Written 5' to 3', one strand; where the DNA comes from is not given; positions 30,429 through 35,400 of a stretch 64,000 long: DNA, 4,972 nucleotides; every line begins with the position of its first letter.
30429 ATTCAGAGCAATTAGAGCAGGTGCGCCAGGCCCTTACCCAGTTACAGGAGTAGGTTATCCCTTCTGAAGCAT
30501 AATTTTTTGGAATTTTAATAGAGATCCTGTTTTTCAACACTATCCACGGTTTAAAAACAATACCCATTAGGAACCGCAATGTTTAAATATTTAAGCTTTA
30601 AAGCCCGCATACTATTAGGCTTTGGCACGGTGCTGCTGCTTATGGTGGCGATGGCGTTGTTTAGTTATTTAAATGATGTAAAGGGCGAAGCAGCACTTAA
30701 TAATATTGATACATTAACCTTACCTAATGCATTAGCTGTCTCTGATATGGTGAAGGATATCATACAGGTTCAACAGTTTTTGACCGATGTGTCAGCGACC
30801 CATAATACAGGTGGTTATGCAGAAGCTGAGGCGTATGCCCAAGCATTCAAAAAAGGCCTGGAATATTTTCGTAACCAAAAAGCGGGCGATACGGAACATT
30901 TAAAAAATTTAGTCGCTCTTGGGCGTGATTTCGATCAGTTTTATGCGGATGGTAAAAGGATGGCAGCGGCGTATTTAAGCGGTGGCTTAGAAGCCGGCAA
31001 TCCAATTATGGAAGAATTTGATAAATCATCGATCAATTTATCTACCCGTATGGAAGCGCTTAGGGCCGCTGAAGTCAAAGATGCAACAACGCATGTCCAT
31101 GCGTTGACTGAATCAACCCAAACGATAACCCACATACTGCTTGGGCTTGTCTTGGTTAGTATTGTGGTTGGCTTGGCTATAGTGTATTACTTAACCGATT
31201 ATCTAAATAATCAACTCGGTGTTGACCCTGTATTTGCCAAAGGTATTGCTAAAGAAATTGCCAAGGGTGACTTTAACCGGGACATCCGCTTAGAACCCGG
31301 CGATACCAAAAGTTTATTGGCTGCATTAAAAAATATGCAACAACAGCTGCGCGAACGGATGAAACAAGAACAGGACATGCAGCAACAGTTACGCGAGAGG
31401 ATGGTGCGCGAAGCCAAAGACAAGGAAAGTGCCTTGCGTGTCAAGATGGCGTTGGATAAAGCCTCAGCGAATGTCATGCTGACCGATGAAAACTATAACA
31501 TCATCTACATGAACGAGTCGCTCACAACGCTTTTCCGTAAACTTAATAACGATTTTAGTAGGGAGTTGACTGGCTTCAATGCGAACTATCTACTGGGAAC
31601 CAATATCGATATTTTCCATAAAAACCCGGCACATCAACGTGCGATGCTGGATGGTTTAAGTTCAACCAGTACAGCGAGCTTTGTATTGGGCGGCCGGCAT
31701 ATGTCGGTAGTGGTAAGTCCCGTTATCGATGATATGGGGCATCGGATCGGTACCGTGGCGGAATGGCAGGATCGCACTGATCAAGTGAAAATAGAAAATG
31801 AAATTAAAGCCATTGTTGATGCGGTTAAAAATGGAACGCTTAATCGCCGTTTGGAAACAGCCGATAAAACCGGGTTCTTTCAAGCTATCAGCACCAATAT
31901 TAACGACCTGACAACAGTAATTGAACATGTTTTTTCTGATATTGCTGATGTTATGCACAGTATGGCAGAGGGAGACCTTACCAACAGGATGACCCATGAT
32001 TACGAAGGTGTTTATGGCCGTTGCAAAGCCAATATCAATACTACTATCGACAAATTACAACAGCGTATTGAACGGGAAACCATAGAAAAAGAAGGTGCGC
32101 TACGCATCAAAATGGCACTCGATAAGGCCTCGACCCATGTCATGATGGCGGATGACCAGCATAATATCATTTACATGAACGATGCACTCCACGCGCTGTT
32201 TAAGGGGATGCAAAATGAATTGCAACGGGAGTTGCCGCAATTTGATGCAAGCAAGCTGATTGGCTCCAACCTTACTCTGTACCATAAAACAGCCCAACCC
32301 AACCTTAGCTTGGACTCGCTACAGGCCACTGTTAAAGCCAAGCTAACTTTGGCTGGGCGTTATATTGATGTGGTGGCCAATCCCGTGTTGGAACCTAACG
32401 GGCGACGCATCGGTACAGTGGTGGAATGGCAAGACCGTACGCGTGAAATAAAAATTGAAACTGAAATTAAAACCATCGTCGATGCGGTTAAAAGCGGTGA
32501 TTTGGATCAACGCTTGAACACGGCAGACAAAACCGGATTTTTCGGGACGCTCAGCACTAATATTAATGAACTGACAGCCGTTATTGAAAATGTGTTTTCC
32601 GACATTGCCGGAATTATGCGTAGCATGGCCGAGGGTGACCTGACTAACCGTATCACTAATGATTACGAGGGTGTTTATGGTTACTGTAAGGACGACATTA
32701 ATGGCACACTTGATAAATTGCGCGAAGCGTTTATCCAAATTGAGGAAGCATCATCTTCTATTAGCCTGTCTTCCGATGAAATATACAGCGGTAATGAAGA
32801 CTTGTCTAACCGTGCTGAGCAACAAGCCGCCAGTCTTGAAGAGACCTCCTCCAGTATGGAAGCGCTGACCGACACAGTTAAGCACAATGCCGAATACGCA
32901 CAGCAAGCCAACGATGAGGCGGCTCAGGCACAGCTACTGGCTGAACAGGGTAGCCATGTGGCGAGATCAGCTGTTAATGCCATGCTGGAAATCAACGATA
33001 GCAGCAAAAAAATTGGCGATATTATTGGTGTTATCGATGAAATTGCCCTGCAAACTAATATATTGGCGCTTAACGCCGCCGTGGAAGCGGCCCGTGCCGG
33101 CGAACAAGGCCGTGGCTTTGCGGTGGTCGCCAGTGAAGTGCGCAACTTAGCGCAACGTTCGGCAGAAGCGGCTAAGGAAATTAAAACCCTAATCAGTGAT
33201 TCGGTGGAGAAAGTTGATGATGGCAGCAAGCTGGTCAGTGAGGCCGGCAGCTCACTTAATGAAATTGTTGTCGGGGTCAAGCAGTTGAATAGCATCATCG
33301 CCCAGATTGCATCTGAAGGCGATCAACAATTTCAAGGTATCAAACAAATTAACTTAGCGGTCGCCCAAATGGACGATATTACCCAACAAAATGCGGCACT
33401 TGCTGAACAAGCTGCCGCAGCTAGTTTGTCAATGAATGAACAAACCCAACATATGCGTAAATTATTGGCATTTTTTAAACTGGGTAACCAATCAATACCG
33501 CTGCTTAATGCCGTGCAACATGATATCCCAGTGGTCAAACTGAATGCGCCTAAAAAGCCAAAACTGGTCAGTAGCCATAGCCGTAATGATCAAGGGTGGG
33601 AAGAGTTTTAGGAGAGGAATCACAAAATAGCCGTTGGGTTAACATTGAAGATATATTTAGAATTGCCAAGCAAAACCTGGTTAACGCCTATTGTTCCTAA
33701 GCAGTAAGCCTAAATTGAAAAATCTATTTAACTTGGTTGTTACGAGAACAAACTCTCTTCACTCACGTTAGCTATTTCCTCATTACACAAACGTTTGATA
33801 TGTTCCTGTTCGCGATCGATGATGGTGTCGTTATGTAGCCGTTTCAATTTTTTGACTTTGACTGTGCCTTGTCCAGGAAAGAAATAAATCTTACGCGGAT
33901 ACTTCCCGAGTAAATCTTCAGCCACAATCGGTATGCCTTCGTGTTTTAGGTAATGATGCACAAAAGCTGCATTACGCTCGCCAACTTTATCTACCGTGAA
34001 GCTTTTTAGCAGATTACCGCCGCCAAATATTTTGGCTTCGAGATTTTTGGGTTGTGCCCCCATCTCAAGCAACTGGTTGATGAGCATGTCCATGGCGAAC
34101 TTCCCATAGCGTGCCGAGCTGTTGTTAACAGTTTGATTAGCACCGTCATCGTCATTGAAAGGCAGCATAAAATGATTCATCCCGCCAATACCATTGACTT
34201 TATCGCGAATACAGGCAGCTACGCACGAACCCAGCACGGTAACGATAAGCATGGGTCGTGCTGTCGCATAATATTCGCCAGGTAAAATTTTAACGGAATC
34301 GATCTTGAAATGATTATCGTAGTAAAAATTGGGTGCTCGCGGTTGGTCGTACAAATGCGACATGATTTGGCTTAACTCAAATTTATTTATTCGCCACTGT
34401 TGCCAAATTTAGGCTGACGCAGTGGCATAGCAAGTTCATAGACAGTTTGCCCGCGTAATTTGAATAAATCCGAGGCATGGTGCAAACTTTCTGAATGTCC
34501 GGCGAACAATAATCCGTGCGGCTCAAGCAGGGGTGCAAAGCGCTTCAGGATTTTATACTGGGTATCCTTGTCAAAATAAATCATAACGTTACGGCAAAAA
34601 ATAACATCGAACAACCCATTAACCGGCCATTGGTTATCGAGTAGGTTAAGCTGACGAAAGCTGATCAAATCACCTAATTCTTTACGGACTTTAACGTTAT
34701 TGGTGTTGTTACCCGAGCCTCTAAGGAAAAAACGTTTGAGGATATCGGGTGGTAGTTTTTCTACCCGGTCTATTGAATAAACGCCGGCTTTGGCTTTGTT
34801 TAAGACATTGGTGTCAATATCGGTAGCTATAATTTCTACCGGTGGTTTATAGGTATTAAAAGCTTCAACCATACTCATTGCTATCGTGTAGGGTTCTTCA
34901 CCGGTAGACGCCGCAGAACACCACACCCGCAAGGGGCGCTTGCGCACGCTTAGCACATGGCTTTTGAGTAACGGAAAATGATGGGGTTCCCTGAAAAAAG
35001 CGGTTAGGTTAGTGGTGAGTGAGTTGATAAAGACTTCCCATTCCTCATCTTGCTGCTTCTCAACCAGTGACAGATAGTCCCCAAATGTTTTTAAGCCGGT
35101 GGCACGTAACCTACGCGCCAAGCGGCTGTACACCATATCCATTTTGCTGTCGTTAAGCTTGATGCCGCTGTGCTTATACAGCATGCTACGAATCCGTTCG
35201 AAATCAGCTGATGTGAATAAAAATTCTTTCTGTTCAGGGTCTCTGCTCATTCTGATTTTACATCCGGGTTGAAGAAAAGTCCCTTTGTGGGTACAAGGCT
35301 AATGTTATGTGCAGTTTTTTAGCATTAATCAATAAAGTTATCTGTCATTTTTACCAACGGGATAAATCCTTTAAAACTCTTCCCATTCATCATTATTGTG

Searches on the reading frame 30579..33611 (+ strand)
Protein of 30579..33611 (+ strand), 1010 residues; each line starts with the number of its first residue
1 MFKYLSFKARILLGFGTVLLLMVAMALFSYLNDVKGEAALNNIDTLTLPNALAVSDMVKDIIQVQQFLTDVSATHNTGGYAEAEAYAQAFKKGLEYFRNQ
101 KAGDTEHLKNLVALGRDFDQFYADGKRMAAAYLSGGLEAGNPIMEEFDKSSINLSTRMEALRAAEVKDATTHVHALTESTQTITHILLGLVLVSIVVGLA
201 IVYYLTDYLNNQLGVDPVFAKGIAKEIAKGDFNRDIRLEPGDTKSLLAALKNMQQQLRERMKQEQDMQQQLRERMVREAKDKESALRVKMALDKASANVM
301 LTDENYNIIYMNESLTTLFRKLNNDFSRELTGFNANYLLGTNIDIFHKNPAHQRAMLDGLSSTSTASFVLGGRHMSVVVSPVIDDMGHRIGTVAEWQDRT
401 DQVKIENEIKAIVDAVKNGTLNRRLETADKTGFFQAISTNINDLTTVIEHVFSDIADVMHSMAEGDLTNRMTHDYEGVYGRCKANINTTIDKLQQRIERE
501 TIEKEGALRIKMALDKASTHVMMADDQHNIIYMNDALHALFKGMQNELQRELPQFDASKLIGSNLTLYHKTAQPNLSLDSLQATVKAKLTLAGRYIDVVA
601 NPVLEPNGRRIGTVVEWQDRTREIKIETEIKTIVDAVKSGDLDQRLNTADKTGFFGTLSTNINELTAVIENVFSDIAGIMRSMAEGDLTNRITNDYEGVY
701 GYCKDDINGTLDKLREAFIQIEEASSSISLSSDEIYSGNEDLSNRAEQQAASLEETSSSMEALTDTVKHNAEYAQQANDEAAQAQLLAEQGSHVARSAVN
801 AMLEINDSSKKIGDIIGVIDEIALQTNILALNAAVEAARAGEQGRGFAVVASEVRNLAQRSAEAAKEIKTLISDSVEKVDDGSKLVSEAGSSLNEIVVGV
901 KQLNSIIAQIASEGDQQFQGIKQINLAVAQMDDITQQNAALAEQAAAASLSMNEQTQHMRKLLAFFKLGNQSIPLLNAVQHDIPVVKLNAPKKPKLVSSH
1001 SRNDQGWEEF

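Call 16: search_protein_families(library=pfam, proteins=[window:30579-33611:+], max_evalue=0.00001)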
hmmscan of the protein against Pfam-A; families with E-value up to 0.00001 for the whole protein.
window:30579-33611:+ (1010 aa): 4 families
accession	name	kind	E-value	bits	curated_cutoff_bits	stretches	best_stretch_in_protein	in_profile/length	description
PF00015.26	MCPsignal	-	3.1e-49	167.6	34.6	1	779-935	2-172/172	Methyl-accepting chemotaxis protein (MCP) signalling domain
PF18947.5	HAMP_2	-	6.5e-17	61.7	24.3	1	431-494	3-66/67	HAMP domain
PF13188.13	PAS_8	-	1.4e-07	31.6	21.8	0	287-338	2-55/65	PAS domain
PF08448.16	PAS_4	-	7.7e-06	26.5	23.1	0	292-403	1-109/110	PAS fold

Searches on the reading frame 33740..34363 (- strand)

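Call 16: search_protein_families(library=pfam, proteins=[window:33740-34363:-], max_evalue=0.00001)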
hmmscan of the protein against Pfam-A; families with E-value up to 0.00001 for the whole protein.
window:33740-34363:- (207 aa): 1 family
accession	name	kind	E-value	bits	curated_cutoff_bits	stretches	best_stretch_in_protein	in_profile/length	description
PF03975.18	CheD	-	9.3e-32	109.8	25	1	66-172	1-108/108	CheD chemotactic sensory transduction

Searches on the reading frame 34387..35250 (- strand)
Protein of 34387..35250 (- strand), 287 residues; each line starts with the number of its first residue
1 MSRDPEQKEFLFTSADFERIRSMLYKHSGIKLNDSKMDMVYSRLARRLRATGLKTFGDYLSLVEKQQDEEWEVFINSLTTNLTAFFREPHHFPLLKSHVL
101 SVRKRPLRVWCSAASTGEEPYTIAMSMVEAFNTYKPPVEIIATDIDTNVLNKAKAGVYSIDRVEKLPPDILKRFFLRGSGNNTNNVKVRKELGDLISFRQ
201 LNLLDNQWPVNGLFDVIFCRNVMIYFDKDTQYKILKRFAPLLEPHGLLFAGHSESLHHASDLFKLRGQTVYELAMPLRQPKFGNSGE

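Call 16: search_protein_families(library=pfam, proteins=[window:34387-35250:-], max_evalue=0.00001)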
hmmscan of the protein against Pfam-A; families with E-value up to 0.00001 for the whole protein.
window:34387-35250:- (287 aa): 2 families
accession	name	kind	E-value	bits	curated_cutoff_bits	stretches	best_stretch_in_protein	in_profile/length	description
PF01739.24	CheR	-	9e-60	201.9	27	1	81-270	1-193/195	CheR methyltransferase, SAM binding domain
PF03705.20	CheR_N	-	7.6e-19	67.6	27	1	15-65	1-51/53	CheR methyltransferase, all-alpha domain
